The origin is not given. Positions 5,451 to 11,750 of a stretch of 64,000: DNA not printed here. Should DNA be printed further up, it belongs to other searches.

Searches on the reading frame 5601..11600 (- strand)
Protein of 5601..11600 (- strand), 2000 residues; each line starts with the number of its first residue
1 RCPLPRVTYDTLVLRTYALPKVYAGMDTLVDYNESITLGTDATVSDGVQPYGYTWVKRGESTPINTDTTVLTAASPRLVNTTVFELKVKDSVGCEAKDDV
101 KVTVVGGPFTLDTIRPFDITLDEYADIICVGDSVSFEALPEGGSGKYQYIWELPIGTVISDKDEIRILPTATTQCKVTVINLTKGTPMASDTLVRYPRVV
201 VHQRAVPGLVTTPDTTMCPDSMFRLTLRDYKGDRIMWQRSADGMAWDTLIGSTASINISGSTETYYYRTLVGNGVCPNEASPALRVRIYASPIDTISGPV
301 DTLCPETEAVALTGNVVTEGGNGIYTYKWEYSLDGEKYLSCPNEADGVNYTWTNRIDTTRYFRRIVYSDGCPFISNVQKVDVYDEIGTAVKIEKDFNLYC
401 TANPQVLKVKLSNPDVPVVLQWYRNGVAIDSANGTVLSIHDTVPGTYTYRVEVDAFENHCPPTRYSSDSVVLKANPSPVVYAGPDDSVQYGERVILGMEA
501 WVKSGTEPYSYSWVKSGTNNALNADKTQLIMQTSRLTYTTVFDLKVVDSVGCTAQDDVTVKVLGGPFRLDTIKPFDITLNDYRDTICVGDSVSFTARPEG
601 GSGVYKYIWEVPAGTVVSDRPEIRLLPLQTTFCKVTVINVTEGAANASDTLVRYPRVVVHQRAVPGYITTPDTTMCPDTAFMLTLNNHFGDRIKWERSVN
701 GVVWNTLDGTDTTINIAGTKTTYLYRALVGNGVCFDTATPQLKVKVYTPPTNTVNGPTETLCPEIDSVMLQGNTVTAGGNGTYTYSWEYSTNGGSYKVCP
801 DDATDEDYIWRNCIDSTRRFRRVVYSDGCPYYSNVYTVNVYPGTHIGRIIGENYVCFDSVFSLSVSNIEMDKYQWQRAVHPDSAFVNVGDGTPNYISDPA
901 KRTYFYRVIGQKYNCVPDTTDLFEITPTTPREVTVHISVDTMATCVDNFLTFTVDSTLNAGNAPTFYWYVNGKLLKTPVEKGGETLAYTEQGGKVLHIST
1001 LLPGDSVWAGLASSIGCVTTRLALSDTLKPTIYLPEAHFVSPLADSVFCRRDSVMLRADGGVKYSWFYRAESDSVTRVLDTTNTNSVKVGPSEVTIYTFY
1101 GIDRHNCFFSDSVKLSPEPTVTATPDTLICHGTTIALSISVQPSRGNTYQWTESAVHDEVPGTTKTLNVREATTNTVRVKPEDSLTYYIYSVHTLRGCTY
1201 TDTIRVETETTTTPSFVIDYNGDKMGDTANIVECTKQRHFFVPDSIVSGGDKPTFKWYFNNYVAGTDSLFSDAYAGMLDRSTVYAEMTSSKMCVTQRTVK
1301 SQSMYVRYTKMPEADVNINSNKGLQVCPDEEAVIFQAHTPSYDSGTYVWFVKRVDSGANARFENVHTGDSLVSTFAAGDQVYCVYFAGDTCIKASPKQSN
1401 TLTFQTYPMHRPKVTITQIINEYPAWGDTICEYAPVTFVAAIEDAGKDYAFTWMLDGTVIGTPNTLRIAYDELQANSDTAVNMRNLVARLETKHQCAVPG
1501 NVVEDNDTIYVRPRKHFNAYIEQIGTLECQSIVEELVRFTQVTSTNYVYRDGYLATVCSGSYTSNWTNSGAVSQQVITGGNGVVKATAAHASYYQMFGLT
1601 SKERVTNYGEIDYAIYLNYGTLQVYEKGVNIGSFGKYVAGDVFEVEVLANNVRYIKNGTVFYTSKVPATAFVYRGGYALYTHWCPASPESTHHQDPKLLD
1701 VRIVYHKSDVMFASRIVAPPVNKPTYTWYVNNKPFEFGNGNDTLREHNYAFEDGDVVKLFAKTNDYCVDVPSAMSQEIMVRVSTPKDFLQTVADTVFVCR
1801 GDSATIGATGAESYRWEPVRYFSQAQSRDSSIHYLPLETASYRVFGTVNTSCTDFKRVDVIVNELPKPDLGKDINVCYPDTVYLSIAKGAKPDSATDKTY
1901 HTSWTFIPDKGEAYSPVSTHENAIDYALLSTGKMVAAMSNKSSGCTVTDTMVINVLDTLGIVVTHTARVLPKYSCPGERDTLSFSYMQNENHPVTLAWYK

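Call 68: search_protein_families(library=pfam, max_evalue=0.001, proteins=[window:5601-11600:-])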
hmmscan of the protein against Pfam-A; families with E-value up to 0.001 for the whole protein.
window:5601-11600:- (2000 aa): 4 families
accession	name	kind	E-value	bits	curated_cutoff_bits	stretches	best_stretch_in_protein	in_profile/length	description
PF22352.2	K319L-like_PKD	-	1.4e-12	47.9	27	2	24-104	1-84/84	K319L-like, PKD domain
PF13927.12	Ig_3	-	1.1e-10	42.2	30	0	1119-1188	2-73/78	Immunoglobulin domain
PF19081.6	Ig_7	-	3.9e-07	30.7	27.3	0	1119-1206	4-78/84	Ig-like domain CHU_C associated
PF06832.18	BiPBP_C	-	1.4e-06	28.5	26.8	0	960-981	41-61/90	Penicillin-Binding Protein C-terminus Family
